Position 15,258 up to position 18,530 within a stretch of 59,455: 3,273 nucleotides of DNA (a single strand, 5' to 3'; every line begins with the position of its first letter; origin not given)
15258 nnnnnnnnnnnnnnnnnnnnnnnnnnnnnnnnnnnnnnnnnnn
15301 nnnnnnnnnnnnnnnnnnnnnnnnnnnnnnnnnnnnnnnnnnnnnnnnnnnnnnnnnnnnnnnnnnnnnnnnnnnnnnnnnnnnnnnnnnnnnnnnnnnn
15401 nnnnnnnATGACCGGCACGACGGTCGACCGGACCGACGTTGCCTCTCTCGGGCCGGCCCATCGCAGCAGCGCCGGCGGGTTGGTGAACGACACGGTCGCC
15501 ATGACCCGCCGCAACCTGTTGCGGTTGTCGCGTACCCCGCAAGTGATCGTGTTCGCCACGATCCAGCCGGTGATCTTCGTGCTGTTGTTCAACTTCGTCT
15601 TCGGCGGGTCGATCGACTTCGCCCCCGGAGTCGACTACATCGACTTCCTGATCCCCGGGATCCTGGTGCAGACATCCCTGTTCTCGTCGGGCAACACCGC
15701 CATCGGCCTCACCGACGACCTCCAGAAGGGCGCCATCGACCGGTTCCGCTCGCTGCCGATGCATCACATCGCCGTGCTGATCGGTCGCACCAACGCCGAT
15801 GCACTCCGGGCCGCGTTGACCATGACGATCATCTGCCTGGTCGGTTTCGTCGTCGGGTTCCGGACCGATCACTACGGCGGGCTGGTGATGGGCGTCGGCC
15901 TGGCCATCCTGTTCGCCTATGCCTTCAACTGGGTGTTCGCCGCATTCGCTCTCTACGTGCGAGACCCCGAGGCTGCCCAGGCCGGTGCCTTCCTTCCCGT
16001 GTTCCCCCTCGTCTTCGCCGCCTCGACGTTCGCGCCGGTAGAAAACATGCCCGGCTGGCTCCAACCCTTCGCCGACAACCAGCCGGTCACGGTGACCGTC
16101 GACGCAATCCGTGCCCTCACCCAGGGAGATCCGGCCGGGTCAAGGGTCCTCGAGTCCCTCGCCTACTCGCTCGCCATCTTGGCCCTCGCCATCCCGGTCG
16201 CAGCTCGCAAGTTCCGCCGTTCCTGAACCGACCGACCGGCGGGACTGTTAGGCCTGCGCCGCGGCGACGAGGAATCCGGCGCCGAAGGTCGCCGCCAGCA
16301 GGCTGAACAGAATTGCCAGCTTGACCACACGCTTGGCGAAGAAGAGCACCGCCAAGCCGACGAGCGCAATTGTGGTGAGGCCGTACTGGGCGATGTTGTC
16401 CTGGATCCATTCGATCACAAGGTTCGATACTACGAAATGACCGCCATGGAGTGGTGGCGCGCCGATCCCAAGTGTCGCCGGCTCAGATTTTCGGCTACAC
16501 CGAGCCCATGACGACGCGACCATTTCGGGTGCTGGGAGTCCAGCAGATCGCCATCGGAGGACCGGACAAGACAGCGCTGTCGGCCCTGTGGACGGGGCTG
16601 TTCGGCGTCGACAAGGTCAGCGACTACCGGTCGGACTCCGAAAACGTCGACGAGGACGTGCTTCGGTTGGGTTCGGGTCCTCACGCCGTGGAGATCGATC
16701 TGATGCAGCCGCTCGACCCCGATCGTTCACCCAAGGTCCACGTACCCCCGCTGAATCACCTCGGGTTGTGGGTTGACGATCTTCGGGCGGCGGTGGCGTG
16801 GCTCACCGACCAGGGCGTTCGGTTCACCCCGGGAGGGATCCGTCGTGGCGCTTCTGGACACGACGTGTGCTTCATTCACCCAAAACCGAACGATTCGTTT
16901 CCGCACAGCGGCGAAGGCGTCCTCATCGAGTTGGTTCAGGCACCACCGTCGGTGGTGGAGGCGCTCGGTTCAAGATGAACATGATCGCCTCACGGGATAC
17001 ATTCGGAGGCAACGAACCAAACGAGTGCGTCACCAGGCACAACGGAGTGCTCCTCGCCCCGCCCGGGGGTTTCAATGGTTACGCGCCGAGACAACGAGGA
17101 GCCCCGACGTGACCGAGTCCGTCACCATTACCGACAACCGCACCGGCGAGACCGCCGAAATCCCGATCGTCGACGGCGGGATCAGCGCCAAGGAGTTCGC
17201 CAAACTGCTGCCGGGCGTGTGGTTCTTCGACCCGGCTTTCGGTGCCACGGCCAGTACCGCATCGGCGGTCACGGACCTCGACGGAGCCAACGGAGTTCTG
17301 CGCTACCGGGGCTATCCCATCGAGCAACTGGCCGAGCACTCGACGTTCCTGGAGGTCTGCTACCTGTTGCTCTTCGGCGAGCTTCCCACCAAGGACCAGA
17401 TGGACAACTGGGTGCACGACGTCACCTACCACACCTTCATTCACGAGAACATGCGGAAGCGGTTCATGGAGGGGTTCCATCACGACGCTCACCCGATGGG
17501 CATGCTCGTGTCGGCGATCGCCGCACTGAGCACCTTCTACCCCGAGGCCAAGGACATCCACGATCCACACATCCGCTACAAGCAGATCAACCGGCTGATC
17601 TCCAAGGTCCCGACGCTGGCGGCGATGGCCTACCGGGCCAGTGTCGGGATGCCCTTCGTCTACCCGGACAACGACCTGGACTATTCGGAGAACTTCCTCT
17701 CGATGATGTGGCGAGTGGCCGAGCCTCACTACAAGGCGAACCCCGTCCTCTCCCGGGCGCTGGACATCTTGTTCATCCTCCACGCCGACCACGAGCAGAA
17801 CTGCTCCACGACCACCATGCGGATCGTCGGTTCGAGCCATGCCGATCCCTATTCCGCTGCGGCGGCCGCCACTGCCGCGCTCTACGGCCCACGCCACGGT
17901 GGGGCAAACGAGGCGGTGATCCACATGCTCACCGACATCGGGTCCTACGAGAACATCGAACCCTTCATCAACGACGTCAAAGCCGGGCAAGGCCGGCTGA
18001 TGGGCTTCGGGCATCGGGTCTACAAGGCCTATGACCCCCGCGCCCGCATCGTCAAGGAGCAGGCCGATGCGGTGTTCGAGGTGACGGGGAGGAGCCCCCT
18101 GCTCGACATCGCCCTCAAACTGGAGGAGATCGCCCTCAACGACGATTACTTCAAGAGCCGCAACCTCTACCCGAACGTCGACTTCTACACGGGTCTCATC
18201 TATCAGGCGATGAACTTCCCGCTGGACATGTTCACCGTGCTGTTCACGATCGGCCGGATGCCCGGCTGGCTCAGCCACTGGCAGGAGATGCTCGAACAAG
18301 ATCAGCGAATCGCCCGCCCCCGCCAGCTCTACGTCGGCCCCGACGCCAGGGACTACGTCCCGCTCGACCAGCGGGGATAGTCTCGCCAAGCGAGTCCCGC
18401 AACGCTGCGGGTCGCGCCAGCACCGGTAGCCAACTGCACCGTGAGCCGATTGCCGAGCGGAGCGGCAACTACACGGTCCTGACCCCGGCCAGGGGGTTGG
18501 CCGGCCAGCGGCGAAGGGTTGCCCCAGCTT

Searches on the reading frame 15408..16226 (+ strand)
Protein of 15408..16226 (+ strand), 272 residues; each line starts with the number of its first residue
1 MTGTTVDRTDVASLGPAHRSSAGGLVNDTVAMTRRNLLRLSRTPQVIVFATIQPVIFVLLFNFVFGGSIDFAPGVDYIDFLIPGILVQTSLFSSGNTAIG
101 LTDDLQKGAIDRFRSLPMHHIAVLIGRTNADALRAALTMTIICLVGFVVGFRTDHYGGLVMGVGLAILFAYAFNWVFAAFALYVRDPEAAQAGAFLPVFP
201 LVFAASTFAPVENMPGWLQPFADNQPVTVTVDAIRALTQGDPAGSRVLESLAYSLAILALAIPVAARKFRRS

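Call 42: search_protein_families(library=ncbifam, proteins=[window:15408-16226:+], max_evalue=0.00001)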
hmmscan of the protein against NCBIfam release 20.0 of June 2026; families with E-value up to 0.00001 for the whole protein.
window:15408-16226:+ (272 aa): 5 families
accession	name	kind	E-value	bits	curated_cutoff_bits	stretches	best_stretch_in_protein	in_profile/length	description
TIGR00025.1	Mtu_efflux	paralog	2.9e-24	86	146.9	1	43-271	4-237/238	ABC transporter efflux protein, DrrB family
TIGR01247.1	drrB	subfamily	2e-22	80.1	223.05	1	35-247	1-214/236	daunorubicin resistance ABC transporter membrane protein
TIGR01248.1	drrC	subfamily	4.8e-17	62.5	165.65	1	91-240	2-151/152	daunorubicin resistance protein C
NF011648.0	PRK15066.1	subfamily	6.3e-10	39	225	1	32-236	13-217/257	ABC transporter permease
TIGR01291.1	nodJ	subfamily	2.6e-07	30.5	206.65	1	29-257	7-239/253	ABC-2 type transporter, NodJ family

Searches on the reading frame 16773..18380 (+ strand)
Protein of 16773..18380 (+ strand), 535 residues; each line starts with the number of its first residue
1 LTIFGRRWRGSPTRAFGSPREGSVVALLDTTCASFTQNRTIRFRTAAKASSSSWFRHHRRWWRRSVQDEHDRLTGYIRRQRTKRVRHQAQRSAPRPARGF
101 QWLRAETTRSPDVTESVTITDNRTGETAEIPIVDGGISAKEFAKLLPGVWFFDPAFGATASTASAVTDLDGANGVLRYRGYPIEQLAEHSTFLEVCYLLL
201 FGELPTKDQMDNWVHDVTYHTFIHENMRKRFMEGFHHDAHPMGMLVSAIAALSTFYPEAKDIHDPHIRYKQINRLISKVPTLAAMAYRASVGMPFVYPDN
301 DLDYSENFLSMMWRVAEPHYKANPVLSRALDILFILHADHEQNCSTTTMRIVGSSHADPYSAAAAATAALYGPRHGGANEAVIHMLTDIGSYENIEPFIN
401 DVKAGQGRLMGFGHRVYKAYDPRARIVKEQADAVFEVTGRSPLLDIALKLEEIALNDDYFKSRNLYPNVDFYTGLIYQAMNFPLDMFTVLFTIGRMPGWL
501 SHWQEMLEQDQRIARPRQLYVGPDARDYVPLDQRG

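Call 42: search_protein_families(library=ncbifam, proteins=[window:16773-18380:+], max_evalue=0.00001)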
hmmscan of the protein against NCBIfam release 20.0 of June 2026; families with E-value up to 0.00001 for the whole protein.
window:16773-18380:+ (535 aa): 20 families
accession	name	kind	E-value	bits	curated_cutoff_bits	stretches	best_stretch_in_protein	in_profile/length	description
NF004126.0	PRK05614.1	equivalog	1.4e-172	573.9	505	1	116-534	5-430/430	citrate synthase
TIGR01798.1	cit_synth_I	equivalog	7.6e-161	535.4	485.15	1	142-528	20-412/412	citrate synthase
NF010639.0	PRK14036.1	equivalog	1.9e-113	379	502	1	152-534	6-378/379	citrate synthase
TIGR01800.1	cit_synth_II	subfamily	2.8e-102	342.2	421.3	1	161-534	8-368/368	2-methylcitrate synthase/citrate synthase II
NF041157.1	Cit_synThplmales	equivalog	4.9e-101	338.6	590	1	164-534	16-376/377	citrate synthase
NF010640.0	PRK14037.1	subfamily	1.2e-88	297.6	504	1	165-534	17-377/377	citrate synthase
NF010637.0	PRK14034.1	equivalog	1.6e-85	287.3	594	1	172-534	21-371/372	citrate synthase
NF041301.1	Cit_synth_Halo_CitZ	equivalog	3.4e-84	283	550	1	163-534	16-379/379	citrate synthase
NF010638.0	PRK14035.1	equivalog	3.1e-82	276.3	572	1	174-534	24-372/372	citrate synthase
NF010636.0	PRK14033.1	equivalog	2.1e-79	267.1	479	1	164-528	21-372/376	bifunctional 2-methylcitrate synthase/citrate synthase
NF009006.1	PRK12351.1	equivalog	8.5e-70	235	550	1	166-534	20-376/376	bifunctional 2-methylcitrate synthase/citrate synthase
NF010635.0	PRK14032.1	subfamily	1e-64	218.7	426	1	172-534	65-448/448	citrate synthase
NF009005.0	PRK12350.1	subfamily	2e-64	218.1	332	1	162-527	14-354/366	citrate synthase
NF009004.0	PRK12349.1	equivalog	1.9e-61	208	508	1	154-524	9-367/372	citrate synthase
NF007128.0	PRK09569.1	subfamily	3.6e-44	151.1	344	1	164-517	50-420/437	citrate (Si)-synthase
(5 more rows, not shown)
